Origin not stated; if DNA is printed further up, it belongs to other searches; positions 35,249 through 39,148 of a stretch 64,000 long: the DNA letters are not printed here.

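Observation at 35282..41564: A 1629-aa metzincin lipoprotein lies directly downstream of a signal-peptide beta-rich protein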

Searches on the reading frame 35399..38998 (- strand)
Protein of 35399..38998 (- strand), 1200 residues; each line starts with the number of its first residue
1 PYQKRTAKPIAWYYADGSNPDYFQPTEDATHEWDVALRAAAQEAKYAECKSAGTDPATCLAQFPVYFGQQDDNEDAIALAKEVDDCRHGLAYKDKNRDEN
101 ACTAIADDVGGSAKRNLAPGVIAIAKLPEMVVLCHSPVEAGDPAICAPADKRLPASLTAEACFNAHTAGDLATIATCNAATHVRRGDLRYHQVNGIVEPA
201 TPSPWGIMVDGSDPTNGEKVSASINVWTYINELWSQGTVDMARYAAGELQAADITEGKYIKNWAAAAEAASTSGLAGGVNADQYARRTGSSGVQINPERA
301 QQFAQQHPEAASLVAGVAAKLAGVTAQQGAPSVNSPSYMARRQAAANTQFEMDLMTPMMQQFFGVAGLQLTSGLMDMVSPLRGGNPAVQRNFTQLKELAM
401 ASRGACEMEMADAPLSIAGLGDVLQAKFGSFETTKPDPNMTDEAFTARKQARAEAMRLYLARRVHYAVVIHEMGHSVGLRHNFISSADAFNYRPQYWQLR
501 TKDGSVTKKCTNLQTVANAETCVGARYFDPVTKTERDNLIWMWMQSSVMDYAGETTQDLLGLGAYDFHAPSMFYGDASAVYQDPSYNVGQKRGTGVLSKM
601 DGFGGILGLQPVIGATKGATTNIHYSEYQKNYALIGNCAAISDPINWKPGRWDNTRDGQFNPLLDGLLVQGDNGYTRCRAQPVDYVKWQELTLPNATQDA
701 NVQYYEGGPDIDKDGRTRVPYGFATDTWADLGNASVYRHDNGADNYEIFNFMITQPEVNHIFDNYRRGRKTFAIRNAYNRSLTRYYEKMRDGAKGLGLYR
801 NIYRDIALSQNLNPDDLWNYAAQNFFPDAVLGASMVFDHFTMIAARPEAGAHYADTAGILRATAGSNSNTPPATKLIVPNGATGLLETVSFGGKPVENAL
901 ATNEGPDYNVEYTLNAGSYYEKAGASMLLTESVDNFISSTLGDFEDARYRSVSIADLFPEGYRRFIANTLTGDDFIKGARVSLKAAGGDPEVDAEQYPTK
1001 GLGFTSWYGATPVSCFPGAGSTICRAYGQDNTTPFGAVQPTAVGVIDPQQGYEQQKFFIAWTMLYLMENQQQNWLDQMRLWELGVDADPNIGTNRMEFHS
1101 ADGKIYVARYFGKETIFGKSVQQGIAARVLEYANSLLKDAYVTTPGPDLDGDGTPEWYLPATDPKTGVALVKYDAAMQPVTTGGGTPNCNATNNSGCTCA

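Call 52: predict_structure(alignment_id=A6)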
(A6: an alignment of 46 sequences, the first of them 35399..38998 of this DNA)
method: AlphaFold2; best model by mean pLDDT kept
length: 1200 residues; sequences in the alignment: 46
mean_pLDDT: 79.0   pTM: 0.80
mean pLDDT of the five models: 79.0, 73.5, 70.7, 70.1, 65.8
residues with pLDDT >= 90: 323; 70-90: 610; 50-70: 161; < 50: 106
segments of 3 or more residues with pLDDT < 50: 255-258, 480-487, 540-549, 552-556, 724-732, 738-742, 766-771, 882-917, 1021-1023, 1025-1037, 1180-1184
pLDDT, mean of each block of 10 residues (from residue 1): 84 92 93 93 94 92 92 93 94 94 95 91 95 95 93 94 92 93 86 82 63 74 84 82 78 54 68 69 73 67 83 81 69 78 89 88 85 91 87 75 55 66 89 89 90 91 87 69 53 78 86 76 75 72 44 49 71 86 94 89 72 85 85 90 92 93 86 85 92 90 83 92 49 52 68 73 48 67 82 83 86 85 84 87 81 88 74 78 46 40 34 45 86 67 57 83 90 87 87 80 78 66 46 48 84 87 75 79 87 89 91 87 92 91 87 87 86 70 62 75
secondary structure, 60 per line:
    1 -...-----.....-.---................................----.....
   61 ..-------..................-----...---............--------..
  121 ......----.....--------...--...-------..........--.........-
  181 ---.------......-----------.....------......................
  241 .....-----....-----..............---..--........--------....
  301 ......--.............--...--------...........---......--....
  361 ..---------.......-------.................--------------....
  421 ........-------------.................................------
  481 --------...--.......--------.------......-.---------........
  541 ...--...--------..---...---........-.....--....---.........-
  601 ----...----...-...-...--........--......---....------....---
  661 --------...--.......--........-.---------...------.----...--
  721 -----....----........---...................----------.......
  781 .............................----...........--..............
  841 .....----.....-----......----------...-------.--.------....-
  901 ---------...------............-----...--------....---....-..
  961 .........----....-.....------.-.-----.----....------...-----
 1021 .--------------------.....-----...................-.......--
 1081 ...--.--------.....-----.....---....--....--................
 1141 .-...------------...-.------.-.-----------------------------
elements in order (helices of 4 or more, strands of 3 or more residues): E10-14 H20-51 H56-62 H70-87 H99-110 H119-126 E131-135 H159-168 H171-179 E191-196 E208-212 E219-227 H228-245 H251-254 H260-273 H281-288 H297-306 H309-321 E324-326 H335-345 H349-354 H357-362 H372-378 H386-402 H417-428 H442-474 H494-500 H516-521 H533-543 E546-548 H568-575 E577-581 H591-599 E612-614 E620-622 H625-632 E635-640 H644-647 H654-657 E669-671 E674-680 E683-687 E716-718 H726-729 H734-741 H745-763 H774-809 H814-824 H827-845 E850-854 E860-862 E876-878 H896-899 H919-930 E936-938 H947-950 H954-957 H959-969 H974-977 E979-983 E1003-1006 E1013-1015 E1042-1046 H1052-1070 H1072-1078 E1081-1083 E1095-1099 E1105-1109 E1113-1116 E1119-1122 H1125-1140 E1143-1145 E1158-1160

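Call 77: fold_search(model_id=the predicted structure, library=pdb)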
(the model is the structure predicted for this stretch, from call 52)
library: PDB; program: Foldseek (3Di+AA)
matches with E <= 10: 63; with E <= 0.001: 0
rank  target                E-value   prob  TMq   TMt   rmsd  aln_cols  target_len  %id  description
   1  6zgs_A                9.4e-01  0.04  0.06  0.12  24.4       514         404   11  Crystal structure of a MFS transporter with bound 3-phenylpropanoic acid at 2.39 Angstroem resolution (released 2021-10-20)
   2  7v1a_A                9.9e-01  0.02  0.04  0.08  29.0       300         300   15  Stapled TBS peptide from RIAM bound to talin R7R8 domains (released 2023-06-14)
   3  6zgr_A                1.2e+00  0.03  0.06  0.12  24.9       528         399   11  Crystal structure of a MFS transporter with bound 1-hydroxynaphthalene-2-carboxylic acid at 2.67 Angstroem resolution (released 2021-10-20)
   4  4kpp_B                1.4e+00  0.06  0.06  0.13  22.9       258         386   13  Crystal Structure of H+/Ca2+ Exchanger CAX (released 2013-06-26)
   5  7tlo_B                1.9e+00  0.02  0.06  0.11  23.1       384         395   10  X-ray crystal structure of substrate free cytochrome P450 CYP142A3 from Mycobacterium Marinum (released 2022-09-14)
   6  9j6g_C                2.0e+00  0.03  0.05  0.05  27.3       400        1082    9  Cryo-EM structure of Bat SARS-like coronavirus Khosta-1 spike protein (released 2025-08-20)
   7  8s53                  2.1e+00  0.01  0.06  0.09  23.2       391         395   12  X-ray crystal structure of CYP142 from Mycobacterium tuberculosis in complex with a fragment bound in two poses (released 2025-01-29)
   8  6hcl_A                2.8e+00  0.02  0.06  0.13  24.4       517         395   12  Crystal structure of a MFS transporter with Ligand at 2.69 Angstroem resolution (released 2019-07-03)
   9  6g9x_A                2.9e+00  0.01  0.06  0.11  25.1       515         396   11  Crystal structure of a MFS transporter at 2.54 Angstroem resolution (released 2019-07-03)
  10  7qjl                  3.4e+00  0.01  0.06  0.12  23.2       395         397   12  Crystal structure of CYP142 from Mycobacterium tuberculosis in complex with an inhibitor (released 2022-12-28)
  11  6lh0                  3.9e+00  0.02  0.04  0.10  24.2       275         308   12  Crystal structure of a cysteine-pair mutant (P10C-S291C) of a bacterial bile acid transporter in an inward-facing apo-st (released 2020-12-09)
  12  7cyk_B                4.2e+00  0.01  0.04  0.11  23.4       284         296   12  Crystal structure of a second cysteine-pair mutant (V110C-I197C) of a bacterial bile acid transporter before disulfide (released 2021-01-13)
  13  5tft_B                4.4e+00  0.02  0.04  0.09  26.3       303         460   15  Structure of cytochrome P450 2D6 (CYP2D6) BACE1 inhibitor complex (released 2017-01-11)
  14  9j6g_B                4.6e+00  0.01  0.06  0.06  27.5       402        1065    9  Cryo-EM structure of Bat SARS-like coronavirus Khosta-1 spike protein (released 2025-08-20)
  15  9j6g_A                4.6e+00  0.01  0.05  0.05  28.0       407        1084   10  Cryo-EM structure of Bat SARS-like coronavirus Khosta-1 spike protein (released 2025-08-20)
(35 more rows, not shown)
